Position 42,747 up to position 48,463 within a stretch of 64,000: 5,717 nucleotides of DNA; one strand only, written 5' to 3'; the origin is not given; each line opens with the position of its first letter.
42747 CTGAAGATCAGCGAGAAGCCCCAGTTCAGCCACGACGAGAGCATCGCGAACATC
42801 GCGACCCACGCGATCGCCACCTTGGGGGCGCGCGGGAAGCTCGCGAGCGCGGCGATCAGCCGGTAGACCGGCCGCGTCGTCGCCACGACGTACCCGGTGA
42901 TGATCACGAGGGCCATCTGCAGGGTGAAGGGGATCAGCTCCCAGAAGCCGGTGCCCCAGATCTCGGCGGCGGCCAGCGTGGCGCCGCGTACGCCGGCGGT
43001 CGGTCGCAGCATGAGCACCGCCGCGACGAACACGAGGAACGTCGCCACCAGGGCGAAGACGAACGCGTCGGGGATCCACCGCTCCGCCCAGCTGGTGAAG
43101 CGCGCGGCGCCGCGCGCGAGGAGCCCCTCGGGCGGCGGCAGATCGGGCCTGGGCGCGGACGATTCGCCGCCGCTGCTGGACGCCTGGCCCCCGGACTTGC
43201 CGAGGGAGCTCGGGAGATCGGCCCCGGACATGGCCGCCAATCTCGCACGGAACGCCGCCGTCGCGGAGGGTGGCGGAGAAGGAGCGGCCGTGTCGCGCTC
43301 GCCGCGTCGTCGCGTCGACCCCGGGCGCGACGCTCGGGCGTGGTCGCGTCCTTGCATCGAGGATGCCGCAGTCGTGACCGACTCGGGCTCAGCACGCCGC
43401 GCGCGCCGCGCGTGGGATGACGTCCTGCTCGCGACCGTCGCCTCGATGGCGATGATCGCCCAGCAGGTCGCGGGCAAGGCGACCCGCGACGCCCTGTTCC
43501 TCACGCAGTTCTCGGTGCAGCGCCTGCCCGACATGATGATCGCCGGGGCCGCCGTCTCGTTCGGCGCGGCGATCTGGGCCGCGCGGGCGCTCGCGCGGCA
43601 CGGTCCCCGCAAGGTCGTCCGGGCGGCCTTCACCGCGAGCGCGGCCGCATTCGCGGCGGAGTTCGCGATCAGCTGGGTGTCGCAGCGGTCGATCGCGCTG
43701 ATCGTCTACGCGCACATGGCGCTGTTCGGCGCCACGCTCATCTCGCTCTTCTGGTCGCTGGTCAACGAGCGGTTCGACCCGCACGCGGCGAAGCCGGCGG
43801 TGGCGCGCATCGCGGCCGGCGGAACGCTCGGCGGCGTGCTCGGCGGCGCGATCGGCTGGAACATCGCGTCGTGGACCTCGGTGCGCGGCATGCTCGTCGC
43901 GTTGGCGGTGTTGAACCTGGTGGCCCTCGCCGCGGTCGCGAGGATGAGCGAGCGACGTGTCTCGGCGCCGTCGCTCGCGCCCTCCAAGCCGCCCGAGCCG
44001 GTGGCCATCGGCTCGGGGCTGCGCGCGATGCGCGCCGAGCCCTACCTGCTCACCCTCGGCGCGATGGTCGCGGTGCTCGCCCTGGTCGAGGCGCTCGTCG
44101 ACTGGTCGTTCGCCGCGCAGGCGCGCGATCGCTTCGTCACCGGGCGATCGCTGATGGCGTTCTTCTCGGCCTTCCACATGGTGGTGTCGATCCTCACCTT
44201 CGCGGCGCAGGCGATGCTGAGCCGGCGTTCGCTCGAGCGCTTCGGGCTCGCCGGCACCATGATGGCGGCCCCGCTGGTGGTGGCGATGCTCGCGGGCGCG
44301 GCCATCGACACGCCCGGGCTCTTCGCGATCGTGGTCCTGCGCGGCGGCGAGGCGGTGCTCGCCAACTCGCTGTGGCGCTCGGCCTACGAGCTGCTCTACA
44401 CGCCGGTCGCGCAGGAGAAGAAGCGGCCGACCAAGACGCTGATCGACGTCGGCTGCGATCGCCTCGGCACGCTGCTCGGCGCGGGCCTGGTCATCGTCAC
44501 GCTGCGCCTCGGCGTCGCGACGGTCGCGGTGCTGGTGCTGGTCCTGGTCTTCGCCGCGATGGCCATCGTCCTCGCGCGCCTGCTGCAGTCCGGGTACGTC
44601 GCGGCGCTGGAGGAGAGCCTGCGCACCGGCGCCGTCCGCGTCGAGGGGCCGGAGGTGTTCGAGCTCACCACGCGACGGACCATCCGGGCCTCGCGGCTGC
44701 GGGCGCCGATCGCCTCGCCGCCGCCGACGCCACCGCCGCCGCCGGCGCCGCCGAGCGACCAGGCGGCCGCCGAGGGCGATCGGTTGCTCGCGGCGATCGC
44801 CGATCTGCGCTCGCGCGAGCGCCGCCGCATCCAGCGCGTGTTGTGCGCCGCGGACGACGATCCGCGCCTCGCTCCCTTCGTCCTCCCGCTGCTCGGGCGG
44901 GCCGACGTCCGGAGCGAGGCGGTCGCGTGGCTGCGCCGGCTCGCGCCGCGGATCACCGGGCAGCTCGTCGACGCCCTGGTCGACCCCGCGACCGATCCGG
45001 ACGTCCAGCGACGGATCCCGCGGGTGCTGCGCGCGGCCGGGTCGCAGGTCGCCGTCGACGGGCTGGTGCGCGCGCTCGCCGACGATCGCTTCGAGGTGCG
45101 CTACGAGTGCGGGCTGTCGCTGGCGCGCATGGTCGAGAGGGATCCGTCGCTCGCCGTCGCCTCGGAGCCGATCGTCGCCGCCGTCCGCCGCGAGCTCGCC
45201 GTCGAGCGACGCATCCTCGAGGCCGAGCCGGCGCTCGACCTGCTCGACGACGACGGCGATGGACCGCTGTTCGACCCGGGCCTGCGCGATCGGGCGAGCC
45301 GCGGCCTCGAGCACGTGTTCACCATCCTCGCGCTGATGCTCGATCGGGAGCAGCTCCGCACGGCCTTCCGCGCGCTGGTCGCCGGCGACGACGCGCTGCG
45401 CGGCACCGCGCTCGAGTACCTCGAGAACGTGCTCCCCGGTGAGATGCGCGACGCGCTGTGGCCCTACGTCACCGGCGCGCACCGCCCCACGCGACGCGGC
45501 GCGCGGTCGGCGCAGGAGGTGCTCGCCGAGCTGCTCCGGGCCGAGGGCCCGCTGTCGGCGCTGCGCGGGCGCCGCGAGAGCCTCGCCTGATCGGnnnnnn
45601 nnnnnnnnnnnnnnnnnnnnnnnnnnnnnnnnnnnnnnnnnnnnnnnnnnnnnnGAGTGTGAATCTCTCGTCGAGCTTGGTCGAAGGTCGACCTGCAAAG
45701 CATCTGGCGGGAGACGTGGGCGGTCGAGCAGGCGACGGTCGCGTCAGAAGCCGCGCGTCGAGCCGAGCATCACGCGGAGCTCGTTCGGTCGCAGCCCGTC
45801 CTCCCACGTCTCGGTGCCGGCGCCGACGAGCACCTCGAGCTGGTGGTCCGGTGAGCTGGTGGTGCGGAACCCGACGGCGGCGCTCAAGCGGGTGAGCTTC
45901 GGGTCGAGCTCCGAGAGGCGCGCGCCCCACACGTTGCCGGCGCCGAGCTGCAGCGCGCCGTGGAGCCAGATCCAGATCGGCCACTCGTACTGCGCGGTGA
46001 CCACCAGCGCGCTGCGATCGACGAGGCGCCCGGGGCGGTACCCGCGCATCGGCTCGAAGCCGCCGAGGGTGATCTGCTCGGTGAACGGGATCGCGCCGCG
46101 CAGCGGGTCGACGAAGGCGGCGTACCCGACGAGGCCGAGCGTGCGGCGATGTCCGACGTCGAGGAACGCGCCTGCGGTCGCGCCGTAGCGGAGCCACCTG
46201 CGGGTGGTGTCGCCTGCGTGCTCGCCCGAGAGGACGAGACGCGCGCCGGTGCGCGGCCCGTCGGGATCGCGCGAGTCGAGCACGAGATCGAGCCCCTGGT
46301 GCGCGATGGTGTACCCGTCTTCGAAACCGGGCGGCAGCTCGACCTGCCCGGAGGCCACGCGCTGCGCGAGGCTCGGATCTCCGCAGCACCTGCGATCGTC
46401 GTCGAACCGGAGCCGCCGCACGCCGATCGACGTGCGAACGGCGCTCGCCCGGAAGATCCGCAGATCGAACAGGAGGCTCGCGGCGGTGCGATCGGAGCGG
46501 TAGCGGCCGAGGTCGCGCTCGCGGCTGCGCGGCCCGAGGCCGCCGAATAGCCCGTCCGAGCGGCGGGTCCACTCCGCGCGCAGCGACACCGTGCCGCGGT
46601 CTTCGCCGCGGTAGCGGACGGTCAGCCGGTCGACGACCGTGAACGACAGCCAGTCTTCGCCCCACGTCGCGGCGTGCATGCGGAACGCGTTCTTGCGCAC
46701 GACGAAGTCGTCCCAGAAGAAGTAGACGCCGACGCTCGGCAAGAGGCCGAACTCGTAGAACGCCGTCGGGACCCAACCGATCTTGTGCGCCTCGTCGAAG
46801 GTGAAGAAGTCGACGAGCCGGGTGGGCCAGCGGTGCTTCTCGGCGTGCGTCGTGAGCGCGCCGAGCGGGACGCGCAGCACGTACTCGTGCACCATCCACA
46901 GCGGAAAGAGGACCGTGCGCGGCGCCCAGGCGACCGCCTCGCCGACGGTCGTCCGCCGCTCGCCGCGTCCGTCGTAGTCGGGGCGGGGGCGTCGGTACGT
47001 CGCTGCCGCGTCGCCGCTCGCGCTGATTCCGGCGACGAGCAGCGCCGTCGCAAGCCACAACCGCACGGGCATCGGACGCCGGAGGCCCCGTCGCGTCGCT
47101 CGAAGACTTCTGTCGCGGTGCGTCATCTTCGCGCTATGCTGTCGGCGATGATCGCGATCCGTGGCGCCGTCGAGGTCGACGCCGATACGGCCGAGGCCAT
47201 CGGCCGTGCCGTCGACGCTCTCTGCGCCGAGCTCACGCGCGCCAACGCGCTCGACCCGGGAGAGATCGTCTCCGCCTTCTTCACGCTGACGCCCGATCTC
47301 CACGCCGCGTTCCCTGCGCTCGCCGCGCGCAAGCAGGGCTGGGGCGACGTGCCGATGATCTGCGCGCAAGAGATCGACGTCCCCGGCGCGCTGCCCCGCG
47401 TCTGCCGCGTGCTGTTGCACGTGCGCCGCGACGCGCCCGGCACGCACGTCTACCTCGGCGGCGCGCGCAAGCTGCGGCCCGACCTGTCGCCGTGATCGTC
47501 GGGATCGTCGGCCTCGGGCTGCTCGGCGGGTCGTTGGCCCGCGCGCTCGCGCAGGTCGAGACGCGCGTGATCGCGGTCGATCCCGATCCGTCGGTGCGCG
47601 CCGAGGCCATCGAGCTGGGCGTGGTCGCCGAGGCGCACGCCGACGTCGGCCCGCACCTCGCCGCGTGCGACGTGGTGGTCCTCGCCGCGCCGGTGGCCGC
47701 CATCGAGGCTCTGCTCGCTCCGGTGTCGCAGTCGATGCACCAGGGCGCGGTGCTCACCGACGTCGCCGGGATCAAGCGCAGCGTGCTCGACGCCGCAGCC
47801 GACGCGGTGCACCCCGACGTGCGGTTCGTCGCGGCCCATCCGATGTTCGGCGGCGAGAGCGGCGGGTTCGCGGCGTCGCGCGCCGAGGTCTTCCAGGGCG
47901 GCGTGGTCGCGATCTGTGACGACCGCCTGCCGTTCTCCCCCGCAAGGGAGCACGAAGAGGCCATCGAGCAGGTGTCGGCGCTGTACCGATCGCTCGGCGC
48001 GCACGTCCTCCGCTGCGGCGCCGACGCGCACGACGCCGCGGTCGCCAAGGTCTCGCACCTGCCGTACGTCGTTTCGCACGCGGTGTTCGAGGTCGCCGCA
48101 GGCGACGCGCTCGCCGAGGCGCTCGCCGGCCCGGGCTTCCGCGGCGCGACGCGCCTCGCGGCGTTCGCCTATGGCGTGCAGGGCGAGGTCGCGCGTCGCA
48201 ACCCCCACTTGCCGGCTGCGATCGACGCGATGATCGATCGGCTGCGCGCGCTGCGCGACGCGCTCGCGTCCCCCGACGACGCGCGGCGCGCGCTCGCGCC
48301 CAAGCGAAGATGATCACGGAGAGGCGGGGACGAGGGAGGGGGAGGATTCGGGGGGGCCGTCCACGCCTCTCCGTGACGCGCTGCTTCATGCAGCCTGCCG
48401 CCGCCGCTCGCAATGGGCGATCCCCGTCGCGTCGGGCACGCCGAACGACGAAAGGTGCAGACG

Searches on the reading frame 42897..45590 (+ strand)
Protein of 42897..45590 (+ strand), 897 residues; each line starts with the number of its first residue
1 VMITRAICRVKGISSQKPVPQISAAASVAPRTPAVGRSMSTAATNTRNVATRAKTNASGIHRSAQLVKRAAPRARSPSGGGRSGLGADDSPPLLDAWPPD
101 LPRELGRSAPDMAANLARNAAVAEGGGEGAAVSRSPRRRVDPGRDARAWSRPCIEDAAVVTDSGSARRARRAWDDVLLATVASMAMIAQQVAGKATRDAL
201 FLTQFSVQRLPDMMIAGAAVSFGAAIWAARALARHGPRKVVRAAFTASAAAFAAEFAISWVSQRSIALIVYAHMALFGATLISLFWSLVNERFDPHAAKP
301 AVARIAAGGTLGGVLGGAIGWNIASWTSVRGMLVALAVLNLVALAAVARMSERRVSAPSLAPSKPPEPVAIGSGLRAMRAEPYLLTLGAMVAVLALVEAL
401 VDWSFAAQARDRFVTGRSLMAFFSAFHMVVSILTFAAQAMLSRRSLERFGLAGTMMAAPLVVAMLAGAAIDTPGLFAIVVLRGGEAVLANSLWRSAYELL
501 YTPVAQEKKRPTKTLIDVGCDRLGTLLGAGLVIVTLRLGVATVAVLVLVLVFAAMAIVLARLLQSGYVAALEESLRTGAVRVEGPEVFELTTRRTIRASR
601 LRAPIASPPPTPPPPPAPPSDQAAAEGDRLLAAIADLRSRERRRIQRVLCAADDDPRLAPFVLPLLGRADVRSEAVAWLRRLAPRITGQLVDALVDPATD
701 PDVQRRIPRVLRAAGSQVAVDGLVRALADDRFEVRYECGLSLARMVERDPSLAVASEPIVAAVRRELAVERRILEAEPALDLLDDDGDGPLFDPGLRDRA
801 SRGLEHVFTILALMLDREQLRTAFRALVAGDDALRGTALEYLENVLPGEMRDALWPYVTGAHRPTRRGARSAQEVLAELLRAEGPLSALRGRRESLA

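Call 100: search_protein_families(library=pfam, proteins=[window:42897-45590:+], max_evalue=0.001)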
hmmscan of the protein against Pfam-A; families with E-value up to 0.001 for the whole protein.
window:42897-45590:+ (897 aa): 3 families
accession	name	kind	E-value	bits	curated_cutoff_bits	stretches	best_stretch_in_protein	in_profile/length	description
PF03219.20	TLC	-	3.8e-09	36.3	21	1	269-464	150-363/491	TLC ATP/ADP transporter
PF07690.21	MFS_1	-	3.9e-09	36.3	33.4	1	214-483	38-305/347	Major Facilitator Superfamily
PF13646.12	HEAT_2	-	1.3e-06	29.1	27.7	1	668-743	13-88/88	HEAT repeats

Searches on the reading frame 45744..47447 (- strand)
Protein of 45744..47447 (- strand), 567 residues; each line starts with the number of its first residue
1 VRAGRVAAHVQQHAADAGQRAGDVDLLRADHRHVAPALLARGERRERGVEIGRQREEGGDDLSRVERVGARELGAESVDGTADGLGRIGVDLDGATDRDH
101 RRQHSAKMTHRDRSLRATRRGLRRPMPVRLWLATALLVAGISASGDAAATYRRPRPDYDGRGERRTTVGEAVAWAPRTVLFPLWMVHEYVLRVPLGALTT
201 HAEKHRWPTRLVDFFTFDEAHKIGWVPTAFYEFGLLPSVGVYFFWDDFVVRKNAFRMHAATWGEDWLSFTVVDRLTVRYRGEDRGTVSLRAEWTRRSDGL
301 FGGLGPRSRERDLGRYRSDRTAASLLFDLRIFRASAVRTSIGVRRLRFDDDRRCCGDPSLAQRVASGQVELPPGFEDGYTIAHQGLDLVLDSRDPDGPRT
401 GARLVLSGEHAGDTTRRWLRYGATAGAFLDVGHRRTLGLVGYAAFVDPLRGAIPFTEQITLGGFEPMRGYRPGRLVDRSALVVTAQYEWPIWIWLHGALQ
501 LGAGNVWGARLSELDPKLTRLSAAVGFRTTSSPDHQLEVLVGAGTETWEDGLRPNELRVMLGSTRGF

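Call 100: search_protein_families(library=pfam, proteins=[window:45744-47447:-], max_evalue=0.001)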
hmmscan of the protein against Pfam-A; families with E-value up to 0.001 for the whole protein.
window:45744-47447:- (567 aa): 1 family
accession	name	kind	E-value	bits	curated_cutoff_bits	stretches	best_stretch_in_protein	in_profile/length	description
PF01103.29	Omp85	-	3.7e-05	23.8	24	1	279-514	30-269/325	Omp85 superfamily domain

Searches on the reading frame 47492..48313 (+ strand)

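Call 100: search_protein_families(library=pfam, proteins=[window:47492-48313:+], max_evalue=0.001)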
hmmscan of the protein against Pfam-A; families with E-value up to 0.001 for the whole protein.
window:47492-48313:+ (273 aa): 6 families
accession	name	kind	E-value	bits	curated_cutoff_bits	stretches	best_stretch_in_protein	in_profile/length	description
PF02153.23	PDH_N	-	1.2e-27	96.8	26.5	1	16-172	2-152/154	Prephenate dehydrogenase, nucleotide-binding domain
PF20463.3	PDH_C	-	1.1e-07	32.5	22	1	178-262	3-92/102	Prephenate dehydrogenase, dimerization domain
PF03446.21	NAD_binding_2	-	3.6e-07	30.8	21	1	3-125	2-126/161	NAD binding domain of 6-phosphogluconate dehydrogenase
PF02826.25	2-Hacid_dh_C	-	1.1e-06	28.5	25.1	1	3-69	39-102/178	D-isomer specific 2-hydroxyacid dehydrogenase, NAD binding domain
PF03807.23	F420_oxidored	-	2.3e-06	28.5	21.6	1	3-91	2-91/94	NADP oxidoreductase coenzyme F420-dependent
PF02254.24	TrkA_N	-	0.00039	21.2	23.8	1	5-44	3-42/116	TrkA-N domain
